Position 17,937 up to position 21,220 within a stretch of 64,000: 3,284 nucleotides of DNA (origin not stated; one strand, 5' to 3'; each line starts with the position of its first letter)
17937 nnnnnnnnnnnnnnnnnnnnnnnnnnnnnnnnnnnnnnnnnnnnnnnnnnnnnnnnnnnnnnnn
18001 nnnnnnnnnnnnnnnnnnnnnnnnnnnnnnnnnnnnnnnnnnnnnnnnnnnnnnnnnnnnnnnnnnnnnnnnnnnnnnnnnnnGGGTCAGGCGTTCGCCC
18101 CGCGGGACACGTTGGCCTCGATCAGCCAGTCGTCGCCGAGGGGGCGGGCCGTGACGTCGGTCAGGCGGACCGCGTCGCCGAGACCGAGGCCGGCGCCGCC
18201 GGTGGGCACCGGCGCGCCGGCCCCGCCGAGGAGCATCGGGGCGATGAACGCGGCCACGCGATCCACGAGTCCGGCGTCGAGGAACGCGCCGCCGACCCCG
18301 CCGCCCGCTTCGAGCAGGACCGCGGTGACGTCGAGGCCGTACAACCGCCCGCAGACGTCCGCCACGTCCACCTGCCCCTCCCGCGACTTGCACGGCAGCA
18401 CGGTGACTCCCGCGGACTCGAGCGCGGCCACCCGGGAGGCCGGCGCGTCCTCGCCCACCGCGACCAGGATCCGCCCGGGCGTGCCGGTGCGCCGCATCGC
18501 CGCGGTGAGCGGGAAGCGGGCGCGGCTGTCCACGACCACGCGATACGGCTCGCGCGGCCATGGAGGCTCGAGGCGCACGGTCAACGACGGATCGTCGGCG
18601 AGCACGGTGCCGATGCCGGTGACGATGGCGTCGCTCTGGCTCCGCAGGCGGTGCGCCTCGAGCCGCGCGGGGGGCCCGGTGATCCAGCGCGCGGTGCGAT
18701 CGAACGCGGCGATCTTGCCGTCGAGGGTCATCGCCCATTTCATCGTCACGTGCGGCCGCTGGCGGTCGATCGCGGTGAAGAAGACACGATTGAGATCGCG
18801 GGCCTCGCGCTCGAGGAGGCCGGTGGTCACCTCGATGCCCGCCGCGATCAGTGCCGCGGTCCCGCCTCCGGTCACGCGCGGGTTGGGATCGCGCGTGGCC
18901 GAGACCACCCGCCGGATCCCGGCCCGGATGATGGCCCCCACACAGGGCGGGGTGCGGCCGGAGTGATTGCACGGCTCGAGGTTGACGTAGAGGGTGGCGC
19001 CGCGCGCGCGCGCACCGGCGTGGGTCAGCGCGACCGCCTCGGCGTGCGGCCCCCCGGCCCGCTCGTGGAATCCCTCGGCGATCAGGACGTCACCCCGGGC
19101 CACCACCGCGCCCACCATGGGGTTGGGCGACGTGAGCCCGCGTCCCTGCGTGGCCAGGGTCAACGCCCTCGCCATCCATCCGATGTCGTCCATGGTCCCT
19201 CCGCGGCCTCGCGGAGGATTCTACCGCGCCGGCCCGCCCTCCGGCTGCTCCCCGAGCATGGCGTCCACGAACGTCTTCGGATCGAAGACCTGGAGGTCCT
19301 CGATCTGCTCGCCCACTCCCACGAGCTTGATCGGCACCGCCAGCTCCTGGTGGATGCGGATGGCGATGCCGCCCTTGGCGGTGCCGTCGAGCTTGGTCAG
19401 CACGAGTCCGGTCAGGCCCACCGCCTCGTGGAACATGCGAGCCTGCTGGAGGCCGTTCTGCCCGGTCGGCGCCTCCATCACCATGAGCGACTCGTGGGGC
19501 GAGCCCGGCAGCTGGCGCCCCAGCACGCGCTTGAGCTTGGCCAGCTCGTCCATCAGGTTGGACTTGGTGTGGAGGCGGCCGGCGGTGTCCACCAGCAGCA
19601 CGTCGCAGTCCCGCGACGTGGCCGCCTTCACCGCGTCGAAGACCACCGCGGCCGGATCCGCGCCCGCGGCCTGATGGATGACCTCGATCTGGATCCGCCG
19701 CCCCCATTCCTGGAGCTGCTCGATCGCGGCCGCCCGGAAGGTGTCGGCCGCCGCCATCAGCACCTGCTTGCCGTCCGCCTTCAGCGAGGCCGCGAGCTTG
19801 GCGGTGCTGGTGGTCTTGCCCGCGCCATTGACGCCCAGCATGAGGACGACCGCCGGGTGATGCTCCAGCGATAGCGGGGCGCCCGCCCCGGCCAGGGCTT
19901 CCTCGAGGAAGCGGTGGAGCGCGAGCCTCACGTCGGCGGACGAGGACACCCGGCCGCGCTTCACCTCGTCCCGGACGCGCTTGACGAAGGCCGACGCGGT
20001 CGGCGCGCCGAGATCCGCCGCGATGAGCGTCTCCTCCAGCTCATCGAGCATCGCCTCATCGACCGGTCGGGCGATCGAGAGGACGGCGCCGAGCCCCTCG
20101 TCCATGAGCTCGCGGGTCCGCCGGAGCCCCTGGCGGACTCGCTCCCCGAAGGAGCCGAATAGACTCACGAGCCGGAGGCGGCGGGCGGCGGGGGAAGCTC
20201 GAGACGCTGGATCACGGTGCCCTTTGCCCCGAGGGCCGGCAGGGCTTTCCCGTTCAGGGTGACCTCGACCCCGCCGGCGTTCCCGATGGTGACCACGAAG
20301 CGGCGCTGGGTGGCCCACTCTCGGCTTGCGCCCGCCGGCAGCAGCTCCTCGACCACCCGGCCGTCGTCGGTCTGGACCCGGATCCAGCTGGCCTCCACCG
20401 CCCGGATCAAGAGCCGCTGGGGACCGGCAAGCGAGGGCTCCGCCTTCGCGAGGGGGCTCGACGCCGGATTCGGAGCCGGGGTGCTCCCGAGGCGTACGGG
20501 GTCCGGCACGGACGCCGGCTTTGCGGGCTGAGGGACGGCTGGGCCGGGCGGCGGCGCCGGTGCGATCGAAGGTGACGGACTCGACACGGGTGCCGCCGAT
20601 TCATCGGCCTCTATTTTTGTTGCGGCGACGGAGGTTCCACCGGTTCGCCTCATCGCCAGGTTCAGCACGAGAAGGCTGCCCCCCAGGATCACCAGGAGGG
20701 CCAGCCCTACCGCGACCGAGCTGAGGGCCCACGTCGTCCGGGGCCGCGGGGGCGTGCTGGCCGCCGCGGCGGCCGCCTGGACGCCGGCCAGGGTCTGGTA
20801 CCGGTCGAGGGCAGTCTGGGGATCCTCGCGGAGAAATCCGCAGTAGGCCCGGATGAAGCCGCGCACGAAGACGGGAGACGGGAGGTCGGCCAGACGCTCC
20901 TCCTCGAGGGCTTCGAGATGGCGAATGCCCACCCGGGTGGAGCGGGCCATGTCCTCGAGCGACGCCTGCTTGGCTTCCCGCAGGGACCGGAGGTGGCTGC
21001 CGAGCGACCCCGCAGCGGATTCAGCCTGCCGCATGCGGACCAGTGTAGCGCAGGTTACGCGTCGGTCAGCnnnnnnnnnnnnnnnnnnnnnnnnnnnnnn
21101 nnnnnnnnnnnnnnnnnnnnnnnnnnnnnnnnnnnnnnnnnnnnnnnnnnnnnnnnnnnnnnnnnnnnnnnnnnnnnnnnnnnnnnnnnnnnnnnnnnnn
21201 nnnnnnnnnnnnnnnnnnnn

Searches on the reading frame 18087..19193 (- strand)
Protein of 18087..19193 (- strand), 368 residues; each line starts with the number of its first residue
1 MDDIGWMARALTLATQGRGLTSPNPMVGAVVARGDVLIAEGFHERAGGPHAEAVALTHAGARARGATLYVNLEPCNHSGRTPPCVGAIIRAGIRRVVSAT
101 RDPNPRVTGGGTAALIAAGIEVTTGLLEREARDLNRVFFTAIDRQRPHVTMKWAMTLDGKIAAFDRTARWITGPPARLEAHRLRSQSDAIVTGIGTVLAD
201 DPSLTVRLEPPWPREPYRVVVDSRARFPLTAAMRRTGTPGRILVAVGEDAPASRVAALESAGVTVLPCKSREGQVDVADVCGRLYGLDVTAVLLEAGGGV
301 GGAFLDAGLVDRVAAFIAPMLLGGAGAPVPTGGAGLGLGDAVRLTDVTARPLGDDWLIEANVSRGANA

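Call 22: search_protein_families(library=pfam, proteins=[window:18087-19193:-], max_evalue=0.0001)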
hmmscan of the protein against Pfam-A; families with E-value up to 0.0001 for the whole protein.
window:18087-19193:- (368 aa): 3 families
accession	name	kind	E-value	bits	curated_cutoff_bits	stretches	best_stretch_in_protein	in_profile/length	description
PF01872.23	RibD_C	-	3e-44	151.6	24.1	1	147-357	1-196/197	RibD C-terminal domain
PF00383.29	dCMP_cyt_deam_1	-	8.4e-17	61.4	25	1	5-99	6-101/102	Cytidine and deoxycytidylate deaminase zinc-binding region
PF14437.12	MafB19-deam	-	1.4e-09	38.5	27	1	5-105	5-106/142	MafB19-like deaminase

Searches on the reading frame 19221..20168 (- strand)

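Call 22: search_protein_families(library=pfam, proteins=[window:19221-20168:-], max_evalue=0.0001)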
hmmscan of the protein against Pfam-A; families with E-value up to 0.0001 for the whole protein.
window:19221-20168:- (315 aa): 6 families
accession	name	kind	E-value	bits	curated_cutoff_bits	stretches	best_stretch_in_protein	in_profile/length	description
PF00448.28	SRP54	-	1.5e-77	260.1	22.7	1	105-305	1-195/196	SRP54-type protein, GTPase domain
PF02881.24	SRP54_N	-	8.3e-11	42.4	22.4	1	25-85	4-72/75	SRP54-type protein, helical bundle domain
PF13604.12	AAA_30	-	3e-07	30.8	27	1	105-203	18-104/191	AAA domain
PF13245.12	AAA_19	-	4e-06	27.5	25.1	1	105-211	11-116/134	AAA domain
PF01656.29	CbiA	-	8.1e-06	26.2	25.4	1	115-276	9-100/125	CobQ/CobB/MinD/ParA nucleotide binding domain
PF06414.18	Zeta_toxin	-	4.4e-05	23.4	22.3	1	103-209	14-117/199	Zeta toxin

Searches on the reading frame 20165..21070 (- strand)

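Call 22: search_protein_families(library=pfam, proteins=[window:20165-21070:-], max_evalue=0.0001)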
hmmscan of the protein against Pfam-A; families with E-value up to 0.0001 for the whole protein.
window:20165-21070:- (301 aa): 3 families
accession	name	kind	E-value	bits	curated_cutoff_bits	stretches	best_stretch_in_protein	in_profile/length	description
PF13413.12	HTH_25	-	2.1e-19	69.5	24.6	1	27-85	2-60/62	Helix-turn-helix domain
PF13464.11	RodZ_C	-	7.2e-18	64.7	23.9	1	222-290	2-71/72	RodZ C-terminal domain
PF13560.12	HTH_31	-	8.3e-06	26.5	27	1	23-76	2-54/64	Helix-turn-helix domain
